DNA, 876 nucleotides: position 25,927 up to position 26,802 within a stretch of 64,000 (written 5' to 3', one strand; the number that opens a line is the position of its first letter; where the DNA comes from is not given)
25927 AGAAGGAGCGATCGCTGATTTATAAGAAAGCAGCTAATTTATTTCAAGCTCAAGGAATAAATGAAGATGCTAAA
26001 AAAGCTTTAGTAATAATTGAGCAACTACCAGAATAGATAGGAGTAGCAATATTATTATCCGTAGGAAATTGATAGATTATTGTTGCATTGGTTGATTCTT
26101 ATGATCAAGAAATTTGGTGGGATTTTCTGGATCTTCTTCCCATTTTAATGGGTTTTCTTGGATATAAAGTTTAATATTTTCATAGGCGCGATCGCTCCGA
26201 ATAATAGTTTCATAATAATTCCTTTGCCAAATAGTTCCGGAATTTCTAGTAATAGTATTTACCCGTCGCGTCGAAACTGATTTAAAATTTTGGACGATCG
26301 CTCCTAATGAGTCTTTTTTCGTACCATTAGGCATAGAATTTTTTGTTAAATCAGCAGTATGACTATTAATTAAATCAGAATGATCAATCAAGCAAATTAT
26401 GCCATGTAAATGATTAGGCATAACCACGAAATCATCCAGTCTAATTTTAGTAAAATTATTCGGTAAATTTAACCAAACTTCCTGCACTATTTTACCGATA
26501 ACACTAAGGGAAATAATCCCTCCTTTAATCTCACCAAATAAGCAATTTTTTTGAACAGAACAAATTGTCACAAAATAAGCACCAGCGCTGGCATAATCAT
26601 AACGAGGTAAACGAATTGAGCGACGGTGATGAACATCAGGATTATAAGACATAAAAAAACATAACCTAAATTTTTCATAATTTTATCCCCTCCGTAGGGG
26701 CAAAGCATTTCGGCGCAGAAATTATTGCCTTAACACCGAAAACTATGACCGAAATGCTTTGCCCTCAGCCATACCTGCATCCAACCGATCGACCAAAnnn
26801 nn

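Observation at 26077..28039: RAYT-type transposase abutting a nested repeat array (263-bp constant unit plus a variable 34-bp minisatellite)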

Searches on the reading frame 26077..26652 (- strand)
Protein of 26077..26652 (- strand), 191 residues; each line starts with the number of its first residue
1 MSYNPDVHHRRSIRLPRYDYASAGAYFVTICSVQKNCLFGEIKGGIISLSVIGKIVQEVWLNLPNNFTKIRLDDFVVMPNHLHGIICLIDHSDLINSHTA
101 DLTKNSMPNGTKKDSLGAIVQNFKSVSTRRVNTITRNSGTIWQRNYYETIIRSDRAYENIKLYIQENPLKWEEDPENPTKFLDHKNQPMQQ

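Call 6: search_protein_families(library=pfam, proteins=[window:26077-26652:-], max_evalue=0.01)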
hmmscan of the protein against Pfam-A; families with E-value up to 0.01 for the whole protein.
window:26077-26652:- (191 aa): 1 family
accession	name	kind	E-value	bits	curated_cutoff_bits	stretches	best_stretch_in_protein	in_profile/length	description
PF01797.21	Y1_Tnp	-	0.00071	20.1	23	1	114-167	63-121/121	Transposase IS200 like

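Call 11: find_encoding_contigs(protein=window:26077-26652:-, flank=10000, max_places=10)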
Protein window:26077-26652:- (191 aa): 1 contig read that carries it; 1 place shown.
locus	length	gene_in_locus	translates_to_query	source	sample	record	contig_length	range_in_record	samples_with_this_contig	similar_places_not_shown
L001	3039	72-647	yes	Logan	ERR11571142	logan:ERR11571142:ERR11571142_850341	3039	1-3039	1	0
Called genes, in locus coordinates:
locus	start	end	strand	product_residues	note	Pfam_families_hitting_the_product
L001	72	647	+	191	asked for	-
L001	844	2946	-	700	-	PF12385:Peptidase_C70 (weak), PF13529:Peptidase_C39_2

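Call 12: search_protein_families(library=ncbifam, proteins=[window:26077-26652:-], max_evalue=0.01)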
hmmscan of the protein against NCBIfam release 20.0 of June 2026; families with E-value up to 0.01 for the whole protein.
window:26077-26652:- (191 aa): 1 family
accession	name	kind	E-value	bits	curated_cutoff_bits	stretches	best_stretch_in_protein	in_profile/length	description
NF047646.1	REP_Tyr_transpos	equivalog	3.4e-16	59.4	80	2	113-170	69-133/146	REP-associated tyrosine transposase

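Call 13: find_homologous_proteins(query=window:26077-26652:-, max_evalue=0.00001)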
Query window:26077-26652:- (191 aa): 7986 proteins with E <= 0.00001 among 8000 candidates; the best 120 are listed.
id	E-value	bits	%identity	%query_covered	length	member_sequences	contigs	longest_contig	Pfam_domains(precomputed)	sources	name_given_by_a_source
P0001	4.6e-127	439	100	100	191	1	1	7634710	-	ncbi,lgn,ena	-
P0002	2.3e-90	319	77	93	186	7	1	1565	PF01797.22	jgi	jgi:REP element-mobilizing transposase RayT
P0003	4.8e-86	305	71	95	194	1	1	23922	-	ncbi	-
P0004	5.1e-85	302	74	93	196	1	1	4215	PF01797.22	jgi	jgi:putative transposase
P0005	1.6e-82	294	74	90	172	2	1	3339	PF01797.22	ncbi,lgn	ncbi:MAG: transposase [Microcoleus sp.]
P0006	6.7e-65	236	58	95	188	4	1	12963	-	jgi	jgi:putative transposase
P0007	2.2e-63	231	51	95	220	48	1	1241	-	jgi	jgi:REP element-mobilizing transposase RayT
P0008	2.6e-63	231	51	95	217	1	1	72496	-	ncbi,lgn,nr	ncbi:hypothetical protein H6F96_30120 [Microcoleus sp. FACHB-53]|nr:hypothetical protein [Microcoleu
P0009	7.2e-63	230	52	95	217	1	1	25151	-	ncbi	-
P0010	1.0e-62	229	47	95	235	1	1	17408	-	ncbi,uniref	ncbi:transposase [Allocoleopsis sp.]|uniref:transposase n=1 Tax=Allocoleopsis sp. TaxID=3088169 RepI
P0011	1.9e-62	228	51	95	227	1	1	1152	-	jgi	jgi:REP element-mobilizing transposase RayT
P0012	3.0e-62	228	50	95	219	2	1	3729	-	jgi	jgi:putative transposase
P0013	4.3e-62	227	49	95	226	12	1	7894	PF01797.22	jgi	jgi:REP element-mobilizing transposase RayT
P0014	4.7e-62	227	51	95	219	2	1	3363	-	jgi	jgi:REP element-mobilizing transposase RayT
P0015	7.7e-62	226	50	95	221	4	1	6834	-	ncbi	ncbi:MAG TPA: transposase [Cyanophyceae cyanobacterium]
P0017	7.9e-62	226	54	95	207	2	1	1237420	-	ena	-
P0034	2.7e-60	221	49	95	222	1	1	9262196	PF01797.22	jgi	jgi:putative transposase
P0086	1.6e-54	202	52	94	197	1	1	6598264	PF01797.22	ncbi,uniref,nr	ncbi:transposase [Leptolyngbya sp. NK1-12]|uniref:Transposase n=1 Tax=Leptolyngbya sp. NK1-12 TaxID=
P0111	2.8e-53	198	49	94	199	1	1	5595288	PF01797.22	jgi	jgi:putative transposase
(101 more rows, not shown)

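Call 14: find_encoding_contigs(protein=P0003, flank=6000, max_places=3)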
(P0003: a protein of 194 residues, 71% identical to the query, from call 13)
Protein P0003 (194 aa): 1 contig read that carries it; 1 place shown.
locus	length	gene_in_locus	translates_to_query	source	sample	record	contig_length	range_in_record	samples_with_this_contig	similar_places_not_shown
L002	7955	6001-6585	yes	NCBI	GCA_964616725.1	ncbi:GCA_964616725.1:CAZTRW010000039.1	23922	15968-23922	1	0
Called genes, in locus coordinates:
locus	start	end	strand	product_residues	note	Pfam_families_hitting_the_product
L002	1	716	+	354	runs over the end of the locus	PF01471:PG_binding_1, PF09374:PG_binding_3 (faint), PF01471:PG_binding_1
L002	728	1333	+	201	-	-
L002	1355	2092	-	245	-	PF01507:PAPS_reduct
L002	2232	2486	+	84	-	PF05768:Glrx-like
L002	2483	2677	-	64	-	-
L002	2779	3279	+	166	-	PF01724:DUF29 (weak)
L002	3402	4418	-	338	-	-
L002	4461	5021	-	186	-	PF05685:Uma2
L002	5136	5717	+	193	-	PF05685:Uma2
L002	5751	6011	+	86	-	-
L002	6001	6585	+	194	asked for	-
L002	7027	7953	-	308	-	?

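Call 15: find_encoding_contigs(protein=P0004, flank=6000, max_places=3)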
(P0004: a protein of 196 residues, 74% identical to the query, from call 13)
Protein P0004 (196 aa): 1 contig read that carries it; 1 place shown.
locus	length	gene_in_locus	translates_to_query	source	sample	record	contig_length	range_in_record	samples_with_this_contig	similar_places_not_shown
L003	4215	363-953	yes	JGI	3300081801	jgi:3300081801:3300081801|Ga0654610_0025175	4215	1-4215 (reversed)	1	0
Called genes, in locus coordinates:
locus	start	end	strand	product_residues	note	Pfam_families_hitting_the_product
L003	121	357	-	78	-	-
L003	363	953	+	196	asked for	PF01797:Y1_Tnp (faint)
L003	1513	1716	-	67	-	-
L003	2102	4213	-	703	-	?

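Call 16: find_encoding_contigs(protein=P0006, flank=6000, max_places=3)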
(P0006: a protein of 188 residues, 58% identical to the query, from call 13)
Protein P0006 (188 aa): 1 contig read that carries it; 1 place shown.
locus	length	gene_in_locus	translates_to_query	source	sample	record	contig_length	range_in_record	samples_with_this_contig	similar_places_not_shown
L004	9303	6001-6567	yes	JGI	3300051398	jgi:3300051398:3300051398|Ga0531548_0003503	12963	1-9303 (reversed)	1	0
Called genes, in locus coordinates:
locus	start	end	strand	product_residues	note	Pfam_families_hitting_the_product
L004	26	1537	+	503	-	PF00072:Response_reg, PF00211:Guanylate_cyc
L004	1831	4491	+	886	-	PF00664:ABC_membrane, PF00005:ABC_tran, PF02463:SMC_N (faint)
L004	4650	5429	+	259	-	PF07291:MauE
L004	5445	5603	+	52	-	-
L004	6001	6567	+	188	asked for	-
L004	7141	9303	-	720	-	?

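Call 17: find_encoding_contigs(protein=P0008, flank=6000, max_places=3)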
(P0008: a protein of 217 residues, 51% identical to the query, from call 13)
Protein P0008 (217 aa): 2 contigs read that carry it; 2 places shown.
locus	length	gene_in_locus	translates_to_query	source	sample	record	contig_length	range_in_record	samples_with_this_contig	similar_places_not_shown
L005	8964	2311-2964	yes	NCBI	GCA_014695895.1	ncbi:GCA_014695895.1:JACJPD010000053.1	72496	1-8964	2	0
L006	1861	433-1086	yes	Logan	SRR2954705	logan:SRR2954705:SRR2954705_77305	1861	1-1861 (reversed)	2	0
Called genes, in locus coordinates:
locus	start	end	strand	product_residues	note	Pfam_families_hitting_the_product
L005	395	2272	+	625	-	PF01541:GIY-YIG, PF27096:UvrC_M, PF02151:UVR, PF22920:UvrC_RNaseH, PF08459:UvrC_RNaseH_dom, PF12826:HHH_2, PF14520:HHH_5 (weak)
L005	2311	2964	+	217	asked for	-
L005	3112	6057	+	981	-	PF13176:TPR_7 (faint), PF13374:TPR_10 (faint), PF13428:TPR_14 (faint), PF14938:SNAP (faint), PF13424:TPR_12, PF00515:TPR_1 (weak), PF13424:TPR_12 (weak), PF12770:CHAT, +6 more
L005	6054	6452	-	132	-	PF01850:PIN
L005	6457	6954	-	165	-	-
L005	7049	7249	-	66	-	-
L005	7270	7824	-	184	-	-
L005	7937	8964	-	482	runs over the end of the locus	PF00749:tRNA-synt_1c, PF19269:Anticodon_2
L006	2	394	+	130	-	?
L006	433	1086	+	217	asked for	-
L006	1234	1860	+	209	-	?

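Call 29: search_solved_structures(query=window:26077-26652:-, max_evalue=0.01, show_alignments=2)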
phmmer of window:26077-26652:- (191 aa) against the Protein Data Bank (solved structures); distinct sequences matched with E-value up to 0.01: 0.

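Call 31: search_solved_structures(query=window:26077-26652:-, max_evalue=10, show_alignments=3)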
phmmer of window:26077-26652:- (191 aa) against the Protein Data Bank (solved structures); distinct sequences matched with E-value up to 10: 2.
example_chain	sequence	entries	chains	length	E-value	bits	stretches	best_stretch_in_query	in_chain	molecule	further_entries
4er8_A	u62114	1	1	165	0.21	14.4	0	140-170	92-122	TnpArep for protein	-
7by6_B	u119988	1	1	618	0.5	13.1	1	111-169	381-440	Phenylalanyl-tRNA synthetase beta chain, putative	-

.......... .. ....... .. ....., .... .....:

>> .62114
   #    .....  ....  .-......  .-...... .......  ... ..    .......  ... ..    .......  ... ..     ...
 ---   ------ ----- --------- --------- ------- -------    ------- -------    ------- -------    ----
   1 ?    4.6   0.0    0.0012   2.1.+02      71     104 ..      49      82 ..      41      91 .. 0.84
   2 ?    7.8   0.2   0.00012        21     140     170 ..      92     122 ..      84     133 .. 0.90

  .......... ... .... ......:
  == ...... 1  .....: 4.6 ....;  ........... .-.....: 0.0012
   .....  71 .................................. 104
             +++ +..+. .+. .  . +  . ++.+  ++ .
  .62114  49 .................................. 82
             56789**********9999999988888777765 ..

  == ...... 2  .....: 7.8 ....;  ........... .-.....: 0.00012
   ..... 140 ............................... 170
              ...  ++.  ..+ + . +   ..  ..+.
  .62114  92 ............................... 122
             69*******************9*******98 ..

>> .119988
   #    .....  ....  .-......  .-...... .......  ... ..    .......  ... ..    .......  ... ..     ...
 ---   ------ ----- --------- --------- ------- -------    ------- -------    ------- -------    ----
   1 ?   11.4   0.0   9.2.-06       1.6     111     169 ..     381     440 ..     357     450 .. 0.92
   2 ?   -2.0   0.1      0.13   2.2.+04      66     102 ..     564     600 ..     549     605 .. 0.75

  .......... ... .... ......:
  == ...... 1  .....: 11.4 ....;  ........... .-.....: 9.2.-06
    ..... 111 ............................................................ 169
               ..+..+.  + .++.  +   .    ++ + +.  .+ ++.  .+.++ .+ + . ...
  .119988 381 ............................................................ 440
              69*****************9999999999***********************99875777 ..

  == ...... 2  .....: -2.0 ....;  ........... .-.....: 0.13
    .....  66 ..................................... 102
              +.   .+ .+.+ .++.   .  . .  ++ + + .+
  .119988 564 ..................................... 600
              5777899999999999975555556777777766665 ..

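Call 33: search_solved_structures(query=A1, max_evalue=1, show_alignments=1)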
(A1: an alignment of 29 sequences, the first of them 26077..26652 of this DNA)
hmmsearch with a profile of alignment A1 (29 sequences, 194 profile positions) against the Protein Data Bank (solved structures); distinct sequences matched with E-value up to 1: 5.
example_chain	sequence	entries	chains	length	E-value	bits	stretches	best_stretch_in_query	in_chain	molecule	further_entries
4er8_A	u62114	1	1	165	8.6e-05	25.4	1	144-179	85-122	TnpArep for protein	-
3mej_A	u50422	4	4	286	0.077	15.8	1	11-33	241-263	transcriptional regulator ywtF | Putative transcriptional regulator ywtF | Polyisoprenyl-teichoic acid--peptidoglycan teichoic acid transferase TagT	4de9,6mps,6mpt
6uf5_A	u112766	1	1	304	0.099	15.4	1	11-32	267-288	Polyisoprenyl-teichoic acid--peptidoglycan teichoic acid transferase TagT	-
8ro0_d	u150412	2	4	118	0.74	12.6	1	28-66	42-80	Probable small nuclear ribonucleoprotein Sm D2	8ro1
5xjt_B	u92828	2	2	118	0.84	12.4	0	28-65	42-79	Small nuclear ribonucleoprotein Sm D2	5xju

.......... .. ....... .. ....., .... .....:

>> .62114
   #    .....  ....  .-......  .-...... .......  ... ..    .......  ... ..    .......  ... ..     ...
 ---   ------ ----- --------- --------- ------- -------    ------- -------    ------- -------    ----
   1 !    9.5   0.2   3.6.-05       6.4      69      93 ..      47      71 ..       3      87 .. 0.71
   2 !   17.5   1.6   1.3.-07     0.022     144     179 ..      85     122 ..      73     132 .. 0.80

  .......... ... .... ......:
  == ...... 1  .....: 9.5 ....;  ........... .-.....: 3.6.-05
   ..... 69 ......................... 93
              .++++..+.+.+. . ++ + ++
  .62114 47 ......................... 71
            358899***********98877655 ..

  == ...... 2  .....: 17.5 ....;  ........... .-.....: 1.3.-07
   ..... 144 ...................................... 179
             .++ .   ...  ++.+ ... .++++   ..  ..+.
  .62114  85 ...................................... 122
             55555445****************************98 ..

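Call 51: predict_structure(alignment_id=A1)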
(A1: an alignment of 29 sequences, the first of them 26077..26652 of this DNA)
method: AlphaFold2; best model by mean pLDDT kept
length: 191 residues; sequences in the alignment: 29
mean_pLDDT: 76.5   pTM: 0.72
mean pLDDT of the five models: 76.5, 75.3, 75.0, 72.8, 70.6
residues with pLDDT >= 90: 71; 70-90: 56; 50-70: 40; < 50: 24
segments of 3 or more residues with pLDDT < 50: 1-3, 101-106
pLDDT, mean of each block of 10 residues (from residue 1): 47 57 88 83 86 97 93 93 90 51 49 83 95 92 84 88 76 53 49 56
secondary structure, 60 per line:
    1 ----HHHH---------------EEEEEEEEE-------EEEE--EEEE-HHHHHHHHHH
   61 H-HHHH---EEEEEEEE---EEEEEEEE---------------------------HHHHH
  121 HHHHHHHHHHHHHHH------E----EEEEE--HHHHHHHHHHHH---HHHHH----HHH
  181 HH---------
elements in order: H5-8 E24-32 E40-43 E46-49 H51-61 H63-66 E70-77 E81-88 H116-135 E147-151 H154-165 H169-173 H178-182

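Call 54: find_encoding_contigs(protein=P0017, flank=5000, max_places=2)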
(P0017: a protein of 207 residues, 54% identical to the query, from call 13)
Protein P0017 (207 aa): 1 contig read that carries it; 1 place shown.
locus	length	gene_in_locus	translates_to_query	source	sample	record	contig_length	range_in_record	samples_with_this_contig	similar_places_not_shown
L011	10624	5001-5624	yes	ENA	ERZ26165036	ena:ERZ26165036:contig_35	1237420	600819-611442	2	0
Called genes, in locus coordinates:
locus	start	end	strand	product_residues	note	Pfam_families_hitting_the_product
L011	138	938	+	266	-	PF05685:Uma2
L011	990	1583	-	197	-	PF01965:DJ-1_PfpI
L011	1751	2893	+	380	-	PF01546:Peptidase_M20, PF07687:M20_dimer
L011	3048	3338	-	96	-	-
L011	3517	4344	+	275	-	PF01061:ABC2_membrane, PF12698:ABC2_membrane_3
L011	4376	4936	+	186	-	PF05685:Uma2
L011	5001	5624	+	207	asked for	-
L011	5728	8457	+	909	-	PF14938:SNAP (faint), PF13374:TPR_10 (faint), PF13424:TPR_12 (faint), PF12770:CHAT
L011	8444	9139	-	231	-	PF21826:DUF6887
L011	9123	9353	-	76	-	PF21828:DUF6888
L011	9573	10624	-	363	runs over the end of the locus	PF01926:MMR_HSR1, PF02421:FeoB_N (weak), PF06071:YchF-GTPase_C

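Call 55: find_encoding_contigs(protein=P0034, flank=5000, max_places=2)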
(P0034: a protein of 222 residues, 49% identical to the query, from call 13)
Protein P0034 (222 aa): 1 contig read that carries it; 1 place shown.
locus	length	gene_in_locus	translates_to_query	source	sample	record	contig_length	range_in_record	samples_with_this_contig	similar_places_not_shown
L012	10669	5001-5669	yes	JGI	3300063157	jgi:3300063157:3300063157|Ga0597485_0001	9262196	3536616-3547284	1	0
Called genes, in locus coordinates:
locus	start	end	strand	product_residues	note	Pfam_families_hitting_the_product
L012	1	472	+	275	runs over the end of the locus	-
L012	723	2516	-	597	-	PF08439:Peptidase_M3_N (weak), PF01432:Peptidase_M3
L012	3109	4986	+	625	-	PF01541:GIY-YIG, PF27096:UvrC_M, PF02151:UVR, PF22920:UvrC_RNaseH, PF08459:UvrC_RNaseH_dom, PF12826:HHH_2, PF14520:HHH_5 (weak)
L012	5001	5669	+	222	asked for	PF01797:Y1_Tnp (faint)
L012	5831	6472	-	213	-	PF00475:IGPD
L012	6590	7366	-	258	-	PF00106:adh_short, PF23441:SDR, PF13561:adh_short_C2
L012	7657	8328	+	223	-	PF00027:cNMP_binding, PF13545:HTH_Crp_2, PF00325:Crp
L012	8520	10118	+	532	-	PF11283:DUF3084, PF15742:DUF4686 (faint)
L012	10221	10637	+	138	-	PF03652:RuvX, PF16921:Tex_YqgF (weak)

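Call 56: find_encoding_contigs(protein=P0086, flank=5000, max_places=2)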
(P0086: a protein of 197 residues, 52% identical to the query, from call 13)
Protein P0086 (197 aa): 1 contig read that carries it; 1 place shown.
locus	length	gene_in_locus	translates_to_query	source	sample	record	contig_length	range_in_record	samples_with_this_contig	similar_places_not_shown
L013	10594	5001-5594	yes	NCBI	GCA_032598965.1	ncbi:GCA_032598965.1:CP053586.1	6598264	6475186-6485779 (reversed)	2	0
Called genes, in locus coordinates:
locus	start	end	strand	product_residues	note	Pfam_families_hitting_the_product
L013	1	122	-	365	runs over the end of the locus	PF01547:SBP_bac_1, PF13531:SBP_bac_11, PF13416:SBP_bac_8, PF13343:SBP_bac_6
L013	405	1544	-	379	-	PF02463:SMC_N (weak), PF00005:ABC_tran, PF13304:AAA_21 (faint), PF08402:TOBE_2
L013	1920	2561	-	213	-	PF01613:Flavin_Reduct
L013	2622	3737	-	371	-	PF13531:SBP_bac_11, PF13416:SBP_bac_8, PF01547:SBP_bac_1, PF13343:SBP_bac_6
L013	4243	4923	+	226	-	PF00392:GntR, PF07729:FCD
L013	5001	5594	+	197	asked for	PF01797:Y1_Tnp (weak)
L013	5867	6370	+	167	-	PF01967:MoaC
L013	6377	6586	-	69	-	PF26369:UPF0426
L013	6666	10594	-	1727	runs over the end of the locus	PF05860:TPS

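Call 57: find_encoding_contigs(protein=P0111, flank=5000, max_places=2)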
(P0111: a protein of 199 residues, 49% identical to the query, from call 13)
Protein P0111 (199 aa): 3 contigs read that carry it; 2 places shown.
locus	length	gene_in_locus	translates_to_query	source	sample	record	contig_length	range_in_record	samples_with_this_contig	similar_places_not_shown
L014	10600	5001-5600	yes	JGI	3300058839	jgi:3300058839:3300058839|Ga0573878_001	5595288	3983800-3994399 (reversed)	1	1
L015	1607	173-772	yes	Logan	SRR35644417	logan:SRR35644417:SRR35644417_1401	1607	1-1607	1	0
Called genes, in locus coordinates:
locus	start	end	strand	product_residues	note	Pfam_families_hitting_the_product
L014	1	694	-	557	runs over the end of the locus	PF00926:DHBP_synthase, PF00925:GTP_cyclohydro2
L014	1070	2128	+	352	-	PF01118:Semialdhyde_dh, PF02774:Semialdhyde_dhC, PF22698:Semialdhyde_dhC_1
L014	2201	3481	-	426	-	PF03952:Enolase_N, PF00113:Enolase_C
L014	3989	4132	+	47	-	-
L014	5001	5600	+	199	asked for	PF01797:Y1_Tnp (faint)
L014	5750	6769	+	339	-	PF00005:ABC_tran, PF13304:AAA_21 (faint), PF13732:DrrA1-3_C (weak)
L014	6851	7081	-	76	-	-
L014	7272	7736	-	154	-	PF13274:SocA_Panacea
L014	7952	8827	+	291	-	PF01061:ABC2_membrane, PF12698:ABC2_membrane_3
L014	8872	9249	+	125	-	-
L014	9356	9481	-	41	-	-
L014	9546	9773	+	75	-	PF26637:DUF8210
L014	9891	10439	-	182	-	-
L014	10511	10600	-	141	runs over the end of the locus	PF13279:4HBT_2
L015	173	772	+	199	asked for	PF01797:Y1_Tnp (faint)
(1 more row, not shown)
